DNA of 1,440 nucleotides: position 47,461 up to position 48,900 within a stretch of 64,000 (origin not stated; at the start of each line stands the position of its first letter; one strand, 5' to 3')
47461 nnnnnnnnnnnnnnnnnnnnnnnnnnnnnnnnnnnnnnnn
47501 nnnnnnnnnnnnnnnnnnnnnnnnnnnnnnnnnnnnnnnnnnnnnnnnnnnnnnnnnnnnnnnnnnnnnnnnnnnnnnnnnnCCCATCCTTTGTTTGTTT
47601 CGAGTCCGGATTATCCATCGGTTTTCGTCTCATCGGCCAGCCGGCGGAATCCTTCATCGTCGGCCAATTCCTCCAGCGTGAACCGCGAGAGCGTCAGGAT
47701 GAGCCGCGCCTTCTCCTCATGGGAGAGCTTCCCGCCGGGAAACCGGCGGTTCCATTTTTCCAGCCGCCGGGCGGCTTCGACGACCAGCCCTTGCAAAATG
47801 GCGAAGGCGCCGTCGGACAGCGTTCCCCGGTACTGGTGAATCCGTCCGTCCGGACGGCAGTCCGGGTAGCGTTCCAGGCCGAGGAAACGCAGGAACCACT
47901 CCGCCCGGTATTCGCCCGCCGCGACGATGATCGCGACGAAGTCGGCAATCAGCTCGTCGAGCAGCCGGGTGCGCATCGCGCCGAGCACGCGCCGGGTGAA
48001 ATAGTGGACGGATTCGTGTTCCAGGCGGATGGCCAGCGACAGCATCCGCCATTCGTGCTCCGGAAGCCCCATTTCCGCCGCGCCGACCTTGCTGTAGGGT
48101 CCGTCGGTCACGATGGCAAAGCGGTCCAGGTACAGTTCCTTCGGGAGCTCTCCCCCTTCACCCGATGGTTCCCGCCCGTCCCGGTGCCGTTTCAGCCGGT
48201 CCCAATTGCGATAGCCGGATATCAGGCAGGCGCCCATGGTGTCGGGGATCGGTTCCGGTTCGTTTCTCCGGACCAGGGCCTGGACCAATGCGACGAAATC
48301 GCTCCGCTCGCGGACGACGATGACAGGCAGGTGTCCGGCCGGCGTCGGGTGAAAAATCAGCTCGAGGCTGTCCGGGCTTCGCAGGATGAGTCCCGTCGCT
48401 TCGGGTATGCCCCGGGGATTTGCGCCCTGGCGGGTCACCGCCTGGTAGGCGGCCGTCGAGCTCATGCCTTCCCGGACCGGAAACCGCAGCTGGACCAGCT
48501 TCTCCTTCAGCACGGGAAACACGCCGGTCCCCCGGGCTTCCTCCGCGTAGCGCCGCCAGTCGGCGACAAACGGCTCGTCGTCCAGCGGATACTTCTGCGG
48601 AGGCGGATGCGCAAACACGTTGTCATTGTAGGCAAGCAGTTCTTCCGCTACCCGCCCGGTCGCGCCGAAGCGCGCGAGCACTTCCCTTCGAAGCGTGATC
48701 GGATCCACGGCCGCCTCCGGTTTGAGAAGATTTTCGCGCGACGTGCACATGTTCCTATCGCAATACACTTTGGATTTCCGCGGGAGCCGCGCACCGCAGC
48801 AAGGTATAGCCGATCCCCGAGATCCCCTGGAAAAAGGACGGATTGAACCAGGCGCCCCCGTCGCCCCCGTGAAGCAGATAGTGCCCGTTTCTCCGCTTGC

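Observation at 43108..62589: Composite ProcM-like lanthipeptide locus: one LanM, seven double-glycine precursors from two leader families, an NHLM-type export triad and several non-canonical embedded genes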

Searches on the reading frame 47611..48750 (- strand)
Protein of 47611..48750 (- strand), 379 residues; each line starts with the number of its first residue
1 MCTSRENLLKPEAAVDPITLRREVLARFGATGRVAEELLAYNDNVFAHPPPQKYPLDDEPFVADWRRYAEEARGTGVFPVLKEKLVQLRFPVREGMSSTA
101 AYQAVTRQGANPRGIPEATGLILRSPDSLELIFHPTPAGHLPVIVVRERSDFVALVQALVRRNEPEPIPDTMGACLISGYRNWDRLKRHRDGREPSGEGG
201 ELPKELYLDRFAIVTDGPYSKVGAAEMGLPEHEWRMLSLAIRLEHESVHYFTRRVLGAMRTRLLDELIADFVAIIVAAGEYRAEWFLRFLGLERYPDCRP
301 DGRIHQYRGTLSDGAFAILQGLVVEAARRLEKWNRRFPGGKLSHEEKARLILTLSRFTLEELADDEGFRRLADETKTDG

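Call 8: search_protein_families(library=pfam, proteins=[window:47611-48750:-], max_evalue=0.01)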
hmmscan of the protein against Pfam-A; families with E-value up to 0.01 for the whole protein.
window:47611-48750:- (379 aa): 1 family
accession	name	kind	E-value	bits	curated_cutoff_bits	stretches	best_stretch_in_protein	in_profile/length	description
PF22541.2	DUF7005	-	7e-122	407.2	27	1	24-365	2-360/361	Family of unknown function (DUF7005)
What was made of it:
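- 47611..48750 (-): DUF7005 protein: cytoplasmic, with invariant HExxH plus D265/E266. Conserved partner of NHLM exporters; function unknown. The public gene call starts at 48708. PF22541 407 bits (call 8).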

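Call 9: search_protein_families(library=ncbifam, proteins=[window:47611-48750:-], max_evalue=0.01)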
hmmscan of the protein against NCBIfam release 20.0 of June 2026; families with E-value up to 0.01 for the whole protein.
window:47611-48750:- (379 aa): 0 families

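Call 13: find_encoding_contigs(protein=window:47611-48750:-, flank=10000, max_places=6)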
Protein window:47611-48750:- (379 aa): no gene with exactly this product is on record in the collection.
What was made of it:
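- Tried and rejected: Exact look-up of DUF7005 with my start codon found nothing (call 13).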

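Call 14: find_homologous_proteins(query=window:47611-48750:-, max_evalue=0.00001)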
Query window:47611-48750:- (379 aa): 1731 proteins with E <= 0.00001 among 8000 candidates; the best 120 are listed.
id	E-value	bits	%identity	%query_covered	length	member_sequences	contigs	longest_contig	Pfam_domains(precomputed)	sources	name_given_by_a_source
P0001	8.0e-244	827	100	96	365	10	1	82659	PF22541.3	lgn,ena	-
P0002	2.0e-179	615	77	94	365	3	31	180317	PF22541.3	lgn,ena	-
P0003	2.1e-144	499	63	95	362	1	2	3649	PF22541.3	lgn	-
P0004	1.1e-132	461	58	93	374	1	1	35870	PF22541.3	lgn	-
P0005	1.3e-110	388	53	92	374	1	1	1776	PF22541.3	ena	-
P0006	2.7e-110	387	54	90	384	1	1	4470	PF22541.3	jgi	jgi:hypothetical protein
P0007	9.6e-110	385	52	92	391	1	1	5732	PF22541.3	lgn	-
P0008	9.9e-109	382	51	93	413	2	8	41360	PF22541.3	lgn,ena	-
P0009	7.2e-108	379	53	91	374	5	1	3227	PF22541.3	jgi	-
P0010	1.8e-107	378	55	85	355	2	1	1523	PF22541.3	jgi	-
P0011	3.1e-107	377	53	92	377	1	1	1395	PF22541.3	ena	-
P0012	4.2e-107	377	47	93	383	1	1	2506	PF22541.3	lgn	-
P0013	5.4e-107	376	50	92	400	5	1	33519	PF22541.3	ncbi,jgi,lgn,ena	jgi:hypothetical protein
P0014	1.2e-106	375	53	93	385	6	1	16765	PF22541.3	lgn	-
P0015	2.2e-106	374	53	92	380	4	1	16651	PF22541.3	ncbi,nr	ncbi:MAG: hypothetical protein QOJ16_4616 [Acidobacteriota bacterium]|nr:hypothetical protein [Acido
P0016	3.2e-106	374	53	90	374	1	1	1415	PF22541.3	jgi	jgi:hypothetical protein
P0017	3.4e-106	374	50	94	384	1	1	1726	PF22541.3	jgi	jgi:hypothetical protein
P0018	6.8e-106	373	51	91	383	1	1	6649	PF22541.3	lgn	-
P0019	1.1e-105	372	50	95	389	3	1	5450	PF22541.3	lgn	-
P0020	1.2e-105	372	49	93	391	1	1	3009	PF22541.3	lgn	-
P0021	2.4e-105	371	51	92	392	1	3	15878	PF22541.3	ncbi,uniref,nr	ncbi:hypothetical protein GNF10_27495 [Nostoc sp. UCD121]|uniref:DUF7005 family protein n=1 Tax=uncl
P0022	3.2e-105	370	53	93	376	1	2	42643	PF22541.3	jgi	jgi:hypothetical protein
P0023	4.5e-105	370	49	91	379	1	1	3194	PF22541.3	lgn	-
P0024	4.5e-105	370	53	91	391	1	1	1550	PF22541.3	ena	-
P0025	4.9e-105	370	50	93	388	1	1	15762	PF22541.3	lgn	-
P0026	6.2e-105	370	51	92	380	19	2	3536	PF22541.3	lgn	-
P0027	7.2e-105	369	51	92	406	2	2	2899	PF22541.3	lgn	-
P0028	8.0e-105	369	51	94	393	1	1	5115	PF22541.3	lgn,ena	-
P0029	8.0e-105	369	51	94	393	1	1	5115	PF22541.3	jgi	jgi:hypothetical protein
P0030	8.8e-105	369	50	91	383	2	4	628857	PF22541.3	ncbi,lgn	-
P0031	1.1e-104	369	49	92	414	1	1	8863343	PF22541.3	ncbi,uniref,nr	ncbi:hypothetical protein IQ276_011960 [Desmonostoc muscorum LEGE 12446]|uniref:DUF7005 family prote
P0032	1.1e-104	369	49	91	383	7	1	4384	PF22541.3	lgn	-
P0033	1.3e-104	368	50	93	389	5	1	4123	PF22541.3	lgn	-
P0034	1.6e-104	368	50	92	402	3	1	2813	PF22541.3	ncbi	-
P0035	1.7e-104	368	50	92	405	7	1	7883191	PF22541.3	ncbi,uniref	ncbi:DUF7005 family protein [Nostoc sp. C117]|uniref:DUF7005 family protein n=1 Tax=Nostoc sp. C117 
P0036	1.9e-104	368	52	89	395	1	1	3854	PF22541.3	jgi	jgi:hypothetical protein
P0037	1.9e-104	368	49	94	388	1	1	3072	PF22541.3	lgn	-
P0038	2.4e-104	368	53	91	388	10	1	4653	PF22541.3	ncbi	-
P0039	3.2e-104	367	49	93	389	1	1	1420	PF22541.3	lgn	-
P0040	3.4e-104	367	51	92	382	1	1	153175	PF22541.3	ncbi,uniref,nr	ncbi:hypothetical protein [Nostoc sp. FACHB-888]|uniref:DUF7005 family protein n=1 Tax=Nostoc sp. FA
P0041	3.7e-104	367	49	94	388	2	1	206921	PF22541.3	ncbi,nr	ncbi:hypothetical protein LC607_21815 [Nostoc sp. CHAB 5824]|nr:hypothetical protein [Nostoc sp. CHA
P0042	4.4e-104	367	51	90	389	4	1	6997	PF22541.3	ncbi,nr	ncbi:MAG: hypothetical protein F6K55_23090 [Moorea sp. SIO4A3]|nr:hypothetical protein [Moorena sp. 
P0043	4.6e-104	367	51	84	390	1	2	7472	PF22541.3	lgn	-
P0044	6.7e-104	366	52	92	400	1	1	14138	PF22541.3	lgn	-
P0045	6.8e-104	366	51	92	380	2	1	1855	PF22541.3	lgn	-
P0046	6.8e-104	366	51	85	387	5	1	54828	PF22541.3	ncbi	ncbi:MAG: DUF7005 family protein [Thermoanaerobaculia bacterium]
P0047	6.9e-104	366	48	93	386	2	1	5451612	PF22541.3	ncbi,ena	-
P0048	7.8e-104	366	51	90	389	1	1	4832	PF22541.3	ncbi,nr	ncbi:MAG: hypothetical protein F6K65_21450 [Moorea sp. SIO3C2]|nr:hypothetical protein [Moorena sp. 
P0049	8.3e-104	366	53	93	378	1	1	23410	PF22541.3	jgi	jgi:hypothetical protein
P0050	1.4e-103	365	50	93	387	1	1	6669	PF22541.3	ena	-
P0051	1.4e-103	365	49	92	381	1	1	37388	PF22541.3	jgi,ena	-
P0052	1.5e-103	365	48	94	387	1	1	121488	PF22541.3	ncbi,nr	ncbi:hypothetical protein H6F61_21590 [Cyanobacteria bacterium FACHB-472]|nr:hypothetical protein [C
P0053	1.6e-103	365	49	94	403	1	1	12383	PF22541.3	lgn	-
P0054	1.9e-103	365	48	93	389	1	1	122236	PF22541.3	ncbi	ncbi:MAG: hypothetical protein ACAF41_00555 (plasmid) [Leptolyngbya sp. BL-A-14]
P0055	2.2e-103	364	49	94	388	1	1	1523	PF22541.3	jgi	jgi:hypothetical protein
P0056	2.5e-103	364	50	93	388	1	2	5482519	PF22541.3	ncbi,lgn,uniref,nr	ncbi:DUF7005 family protein [Nodularia sp. NIES-3585]|uniref:DUF7005 family protein n=1 Tax=Nodulari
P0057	2.7e-103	364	51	92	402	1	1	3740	PF22541.3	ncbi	-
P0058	3.1e-103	364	50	93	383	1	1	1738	PF22541.3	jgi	jgi:hypothetical protein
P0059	3.3e-103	364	49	91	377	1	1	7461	PF22541.3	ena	-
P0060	3.5e-103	364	48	96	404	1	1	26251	PF22541.3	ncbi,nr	ncbi:hypothetical protein FM036_04420 [Nostoc sp. HG1]|nr:hypothetical protein [Nostoc sp. HG1]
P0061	4.7e-103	363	49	93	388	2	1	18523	PF22541.3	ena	-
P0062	4.8e-103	363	49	91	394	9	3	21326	PF22541.3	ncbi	-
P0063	5.2e-103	363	50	92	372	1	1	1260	PF22541.3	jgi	jgi:hypothetical protein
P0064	6.2e-103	363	49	93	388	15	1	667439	PF22541.3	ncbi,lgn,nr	ncbi:hypothetical protein SD81_035540 [Tolypothrix campylonemoides VB511288]|nr:hypothetical protein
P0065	6.4e-103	363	47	93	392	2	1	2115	PF22541.3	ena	-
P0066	6.8e-103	363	51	92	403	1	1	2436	PF22541.3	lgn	-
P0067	7.3e-103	363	47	94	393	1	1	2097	PF22541.3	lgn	-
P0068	7.4e-103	363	49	94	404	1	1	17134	PF22541.3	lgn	-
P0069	8.2e-103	363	50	92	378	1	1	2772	PF22541.3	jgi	jgi:hypothetical protein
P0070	8.6e-103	362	49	93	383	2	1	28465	PF22541.3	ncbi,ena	-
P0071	8.7e-103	362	50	93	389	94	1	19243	PF22541.3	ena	-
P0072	1.0e-102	362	54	91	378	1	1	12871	PF22541.3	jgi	jgi:hypothetical protein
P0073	1.1e-102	362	49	92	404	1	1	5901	PF22541.3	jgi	jgi:hypothetical protein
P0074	1.1e-102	362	49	93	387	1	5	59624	PF22541.3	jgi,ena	jgi:hypothetical protein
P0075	1.1e-102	362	50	90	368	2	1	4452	PF22541.3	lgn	-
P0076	1.2e-102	362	51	92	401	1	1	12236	PF22541.3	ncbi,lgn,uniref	ncbi:DUF7005 family protein [Nostoc sp.]|uniref:DUF7005 family protein n=1 Tax=Nostoc sp. TaxID=1180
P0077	1.3e-102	362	50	90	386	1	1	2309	PF22541.3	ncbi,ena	-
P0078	1.4e-102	362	49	92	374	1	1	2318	PF22541.3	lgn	-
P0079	1.5e-102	362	48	94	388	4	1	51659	PF22541.3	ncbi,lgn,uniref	ncbi:DUF7005 family protein [Nostoc sp. CCY0012]|uniref:DUF7005 family protein n=1 Tax=Nostoc sp. CC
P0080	1.6e-102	362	52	92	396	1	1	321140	PF22541.3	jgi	jgi:uncharacterized protein DUF7005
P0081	1.6e-102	362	52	91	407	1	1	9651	PF22541.3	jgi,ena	jgi:hypothetical protein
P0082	1.6e-102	362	49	93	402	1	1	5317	PF22541.3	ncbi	-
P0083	1.7e-102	362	48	94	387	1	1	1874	PF22541.3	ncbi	-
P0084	1.8e-102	361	50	94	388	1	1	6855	PF22541.3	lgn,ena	-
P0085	1.8e-102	361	50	96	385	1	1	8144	PF22541.3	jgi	jgi:hypothetical protein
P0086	1.9e-102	361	51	93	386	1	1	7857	PF22541.3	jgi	jgi:hypothetical protein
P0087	2.1e-102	361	49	92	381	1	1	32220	PF22541.3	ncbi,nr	ncbi:hypothetical protein LC609_30265 [Nostoc sp. XA013]|nr:hypothetical protein [Nostoc sp. XA013]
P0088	2.5e-102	361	49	91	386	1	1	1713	PF22541.3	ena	-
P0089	2.5e-102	361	47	96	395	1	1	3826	PF22541.3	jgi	jgi:hypothetical protein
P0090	2.5e-102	361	48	94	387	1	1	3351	PF22541.3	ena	-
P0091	2.7e-102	361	49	94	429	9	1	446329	PF22541.3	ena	-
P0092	2.8e-102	361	49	95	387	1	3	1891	PF22541.3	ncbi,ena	-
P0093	3.1e-102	361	46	97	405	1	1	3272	PF22541.3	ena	-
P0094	3.1e-102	361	51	92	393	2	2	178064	PF22541.3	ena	-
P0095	3.1e-102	361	50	92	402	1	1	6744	PF22541.3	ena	-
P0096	3.4e-102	360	53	88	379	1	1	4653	PF22541.3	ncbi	-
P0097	3.5e-102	360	50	91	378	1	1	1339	PF22541.3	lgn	-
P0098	4.1e-102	360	50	92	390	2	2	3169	PF22541.3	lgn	-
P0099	4.2e-102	360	52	91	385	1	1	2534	PF22541.3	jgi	jgi:Family of unknown function (DUF7005)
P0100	4.4e-102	360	49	93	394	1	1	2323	PF22541.3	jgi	-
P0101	4.8e-102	360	46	96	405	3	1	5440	PF22541.3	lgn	-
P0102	5.5e-102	360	48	93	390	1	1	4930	PF22541.3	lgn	-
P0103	5.6e-102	360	50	92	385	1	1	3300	PF22541.3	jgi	jgi:hypothetical protein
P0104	6.1e-102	360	50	94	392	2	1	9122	PF22541.3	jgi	jgi:hypothetical protein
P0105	6.6e-102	360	52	93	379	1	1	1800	PF22541.3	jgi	jgi:hypothetical protein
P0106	6.7e-102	360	48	94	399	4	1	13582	PF22541.3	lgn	-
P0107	7.0e-102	359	51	93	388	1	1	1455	PF22541.3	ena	-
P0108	7.2e-102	359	49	92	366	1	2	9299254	PF22541.3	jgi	jgi:hypothetical protein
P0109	7.3e-102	359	49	94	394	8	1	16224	PF22541.3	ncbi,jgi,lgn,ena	jgi:hypothetical protein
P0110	7.4e-102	359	48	94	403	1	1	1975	PF22541.3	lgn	-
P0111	7.4e-102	359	50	91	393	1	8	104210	PF22541.3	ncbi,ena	-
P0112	7.9e-102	359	50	92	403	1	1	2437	PF22541.3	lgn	-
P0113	8.3e-102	359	49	93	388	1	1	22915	PF22541.3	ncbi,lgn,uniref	ncbi:DUF7005 family protein [Nostoc sp.]|uniref:DUF7005 family protein n=1 Tax=Nostoc sp. TaxID=1180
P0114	8.7e-102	359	50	92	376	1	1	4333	PF22541.3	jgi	jgi:hypothetical protein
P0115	9.9e-102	359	48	94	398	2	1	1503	PF22541.3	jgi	jgi:hypothetical protein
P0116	1.0e-101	359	50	98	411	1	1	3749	PF22541.3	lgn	-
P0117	1.1e-101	359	51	91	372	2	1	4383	PF22541.3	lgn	-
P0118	1.2e-101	359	53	91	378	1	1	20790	PF22541.3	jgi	jgi:hypothetical protein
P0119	1.2e-101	359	49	93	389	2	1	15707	PF22541.3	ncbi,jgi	jgi:hypothetical protein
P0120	1.2e-101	359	48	94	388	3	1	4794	PF22541.3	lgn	-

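Call 15: find_encoding_contigs(protein=P0001, flank=10000, max_places=3)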
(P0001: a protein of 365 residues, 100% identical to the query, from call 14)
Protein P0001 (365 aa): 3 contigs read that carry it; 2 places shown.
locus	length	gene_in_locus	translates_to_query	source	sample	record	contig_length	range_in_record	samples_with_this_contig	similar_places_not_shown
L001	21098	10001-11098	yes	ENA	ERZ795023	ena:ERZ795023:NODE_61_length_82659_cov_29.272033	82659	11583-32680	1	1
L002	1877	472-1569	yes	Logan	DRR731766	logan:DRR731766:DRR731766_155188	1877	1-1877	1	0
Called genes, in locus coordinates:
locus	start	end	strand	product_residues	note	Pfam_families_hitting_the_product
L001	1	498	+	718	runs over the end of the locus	PF03412:Peptidase_C39, PF13529:Peptidase_C39_2 (faint), PF00664:ABC_membrane, PF00005:ABC_tran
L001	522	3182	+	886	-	PF00664:ABC_membrane, PF00005:ABC_tran, PF02463:SMC_N (faint)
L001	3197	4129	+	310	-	PF00497:SBP_bac_3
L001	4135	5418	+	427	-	PF00375:SDF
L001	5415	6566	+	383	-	PF13433:Peripla_BP_5, PF13458:Peripla_BP_6, PF01094:ANF_receptor, PF13377:Peripla_BP_3 (faint)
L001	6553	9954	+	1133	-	PF13575:DUF4135, PF05147:LANC_like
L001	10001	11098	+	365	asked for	PF22541:DUF7005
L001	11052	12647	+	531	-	PF02872:5_nucleotid_C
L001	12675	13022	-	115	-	PF07862:Nif11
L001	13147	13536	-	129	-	PF07862:Nif11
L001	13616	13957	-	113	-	PF07862:Nif11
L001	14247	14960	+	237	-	PF00072:Response_reg, PF00486:Trans_reg_C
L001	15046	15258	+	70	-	-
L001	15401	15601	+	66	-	-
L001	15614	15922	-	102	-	PF00581:Rhodanese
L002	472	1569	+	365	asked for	PF22541:DUF7005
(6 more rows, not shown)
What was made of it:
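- Tried and rejected: The look-up via P0001 worked (call 15).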

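Call 16: find_encoding_contigs(protein=P0002, flank=10000, max_places=3)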
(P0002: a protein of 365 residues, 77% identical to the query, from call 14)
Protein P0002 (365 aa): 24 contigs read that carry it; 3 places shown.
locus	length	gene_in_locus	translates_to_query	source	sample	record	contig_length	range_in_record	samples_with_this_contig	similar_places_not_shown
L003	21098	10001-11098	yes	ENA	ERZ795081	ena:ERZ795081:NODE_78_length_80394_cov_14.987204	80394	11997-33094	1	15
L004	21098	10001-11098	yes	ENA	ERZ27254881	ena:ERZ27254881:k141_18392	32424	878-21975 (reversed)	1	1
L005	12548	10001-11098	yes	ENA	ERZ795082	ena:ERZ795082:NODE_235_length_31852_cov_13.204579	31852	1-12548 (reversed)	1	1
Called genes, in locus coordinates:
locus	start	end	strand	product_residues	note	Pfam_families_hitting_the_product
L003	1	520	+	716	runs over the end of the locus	PF03412:Peptidase_C39, PF00664:ABC_membrane, PF00005:ABC_tran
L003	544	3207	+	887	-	PF00664:ABC_membrane, PF00005:ABC_tran, PF02463:SMC_N (faint)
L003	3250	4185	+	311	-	PF00497:SBP_bac_3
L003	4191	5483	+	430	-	PF00375:SDF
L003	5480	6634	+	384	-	PF13433:Peripla_BP_5, PF13458:Peripla_BP_6, PF01094:ANF_receptor, PF13377:Peripla_BP_3 (faint)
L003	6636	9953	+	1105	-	PF13575:DUF4135, PF05147:LANC_like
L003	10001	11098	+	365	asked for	PF22541:DUF7005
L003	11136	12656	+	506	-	PF00149:Metallophos, PF02872:5_nucleotid_C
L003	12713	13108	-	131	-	PF07862:Nif11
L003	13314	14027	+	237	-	PF00072:Response_reg, PF00486:Trans_reg_C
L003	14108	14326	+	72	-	-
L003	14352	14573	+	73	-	-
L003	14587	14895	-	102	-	PF00581:Rhodanese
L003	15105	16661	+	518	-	PF13188:PAS_8, PF00990:GGDEF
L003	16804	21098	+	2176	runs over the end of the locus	PF13385:Laminin_G_3, PF20578:aBig_2, PF22847:Glyco_hydro_43_rel, PF13385:Laminin_G_3, PF20578:aBig_2, PF22847:Glyco_hydro_43_rel, PF02368:Big_2, PF00395:SLH, +2 more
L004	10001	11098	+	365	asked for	PF22541:DUF7005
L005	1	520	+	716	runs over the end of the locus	PF03412:Peptidase_C39, PF00664:ABC_membrane, PF00005:ABC_tran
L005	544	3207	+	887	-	PF00664:ABC_membrane, PF00005:ABC_tran, PF02463:SMC_N (faint)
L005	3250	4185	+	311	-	PF00497:SBP_bac_3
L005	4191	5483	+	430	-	PF00375:SDF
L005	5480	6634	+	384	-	PF13433:Peripla_BP_5, PF13458:Peripla_BP_6, PF01094:ANF_receptor, PF13377:Peripla_BP_3 (faint)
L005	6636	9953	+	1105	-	PF13575:DUF4135, PF05147:LANC_like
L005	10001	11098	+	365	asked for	PF22541:DUF7005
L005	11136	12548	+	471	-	?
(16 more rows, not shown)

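Call 17: find_encoding_contigs(protein=P0004, flank=10000, max_places=2)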
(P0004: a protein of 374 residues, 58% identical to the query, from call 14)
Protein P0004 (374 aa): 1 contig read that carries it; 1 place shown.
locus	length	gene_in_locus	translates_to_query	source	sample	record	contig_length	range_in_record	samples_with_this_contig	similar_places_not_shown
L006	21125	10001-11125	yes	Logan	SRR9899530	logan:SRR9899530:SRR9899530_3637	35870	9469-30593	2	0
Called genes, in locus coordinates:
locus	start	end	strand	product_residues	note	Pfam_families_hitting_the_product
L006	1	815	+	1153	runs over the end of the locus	PF07695:7TMR-DISM_7TM, PF00512:HisKA, PF02518:HATPase_c, PF00072:Response_reg, PF00512:HisKA, PF02518:HATPase_c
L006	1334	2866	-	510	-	PF00561:Abhydrolase_1, PF12146:Hydrolase_4, PF12697:Abhydrolase_6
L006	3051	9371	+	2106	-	PF05735:TSP_C, PF17892:Cadherin_5, PF17963:Big_9, PF00139:Lectin_legB, PF18483:Lectin_L-type_dom, PF02369:Big_1, PF09479:Flg_new, PF20578:aBig_2, +3 more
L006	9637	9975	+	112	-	-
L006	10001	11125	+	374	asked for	PF22541:DUF7005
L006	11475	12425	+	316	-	PF00364:Biotin_lipoyl (faint), PF25917:BSH_RND (faint), PF25973:BSH_CzcB (weak), PF25984:BSH_YknX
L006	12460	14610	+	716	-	PF03412:Peptidase_C39, PF00664:ABC_membrane, PF00005:ABC_tran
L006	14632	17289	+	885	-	PF02463:SMC_N (faint), PF00664:ABC_membrane, PF00005:ABC_tran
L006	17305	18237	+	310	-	PF00497:SBP_bac_3, PF10613:Lig_chan-Glu_bd (weak)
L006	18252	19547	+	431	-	PF00375:SDF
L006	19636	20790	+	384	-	PF13458:Peripla_BP_6, PF01094:ANF_receptor, PF13433:Peripla_BP_5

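Call 18: find_encoding_contigs(protein=P0008, flank=10000, max_places=2)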
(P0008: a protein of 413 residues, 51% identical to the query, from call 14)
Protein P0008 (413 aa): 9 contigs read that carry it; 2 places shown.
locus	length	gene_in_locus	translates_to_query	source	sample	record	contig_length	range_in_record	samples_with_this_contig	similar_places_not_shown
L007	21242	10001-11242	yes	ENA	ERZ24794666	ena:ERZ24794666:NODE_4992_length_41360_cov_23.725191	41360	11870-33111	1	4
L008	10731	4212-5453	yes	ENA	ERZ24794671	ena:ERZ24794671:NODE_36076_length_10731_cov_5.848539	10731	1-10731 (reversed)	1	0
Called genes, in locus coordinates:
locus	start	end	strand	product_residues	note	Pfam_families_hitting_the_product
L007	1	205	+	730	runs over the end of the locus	PF03412:Peptidase_C39, PF00664:ABC_membrane, PF00005:ABC_tran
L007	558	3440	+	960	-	PF00664:ABC_membrane, PF00005:ABC_tran, PF02463:SMC_N (faint)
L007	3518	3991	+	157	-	PF05635:23S_rRNA_IVP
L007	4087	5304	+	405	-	PF13433:Peripla_BP_5 (faint), PF13458:Peripla_BP_6, PF01094:ANF_receptor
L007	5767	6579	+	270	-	-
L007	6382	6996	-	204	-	-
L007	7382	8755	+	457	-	PF04055:Radical_SAM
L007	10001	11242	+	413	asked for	PF22541:DUF7005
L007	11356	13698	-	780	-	-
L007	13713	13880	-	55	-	-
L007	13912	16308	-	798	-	PF12971:NAGLU_N (faint), PF16126:DUF4838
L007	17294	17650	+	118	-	-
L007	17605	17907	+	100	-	-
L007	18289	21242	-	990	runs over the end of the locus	-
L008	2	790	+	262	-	?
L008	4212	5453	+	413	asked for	PF22541:DUF7005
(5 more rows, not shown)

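Call 19: find_encoding_contigs(protein=P0031, flank=10000, max_places=2)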
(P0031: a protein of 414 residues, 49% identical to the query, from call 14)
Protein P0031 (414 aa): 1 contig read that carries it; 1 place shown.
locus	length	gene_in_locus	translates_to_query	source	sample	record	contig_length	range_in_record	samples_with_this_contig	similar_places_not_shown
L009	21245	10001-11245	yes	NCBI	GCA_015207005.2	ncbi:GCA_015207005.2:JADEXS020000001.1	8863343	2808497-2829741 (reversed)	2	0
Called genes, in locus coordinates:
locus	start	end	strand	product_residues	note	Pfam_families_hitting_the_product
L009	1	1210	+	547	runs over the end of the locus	PF00989:PAS (weak), PF08448:PAS_4 (faint), PF13188:PAS_8 (faint), PF13426:PAS_9 (weak), PF00512:HisKA, PF02518:HATPase_c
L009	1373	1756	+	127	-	PF00072:Response_reg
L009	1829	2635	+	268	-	PF00072:Response_reg, PF12833:HTH_18, PF00165:HTH_AraC (weak)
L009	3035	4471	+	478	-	PF02743:dCache_1, PF17203:sCache_3_2 (weak), PF00672:HAMP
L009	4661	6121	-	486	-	-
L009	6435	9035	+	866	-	-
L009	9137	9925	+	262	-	PF01656:CbiA, PF10609:ParA, PF13614:AAA_31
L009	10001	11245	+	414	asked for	PF22541:DUF7005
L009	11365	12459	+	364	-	PF00027:cNMP_binding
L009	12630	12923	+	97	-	PF07862:Nif11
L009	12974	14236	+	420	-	PF04055:Radical_SAM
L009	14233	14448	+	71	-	-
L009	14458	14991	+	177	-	-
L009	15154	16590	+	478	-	PF13483:Lactamase_B_3 (weak)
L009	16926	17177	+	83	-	PF07862:Nif11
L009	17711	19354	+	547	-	PF07812:TfuA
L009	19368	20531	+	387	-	PF02624:YcaO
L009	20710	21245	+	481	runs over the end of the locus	PF25919:BSH_CusB (faint), PF00364:Biotin_lipoyl (faint), PF25917:BSH_RND, PF25973:BSH_CzcB (faint), PF25984:BSH_YknX (faint), PF26077:BSH_Fcp1 (faint)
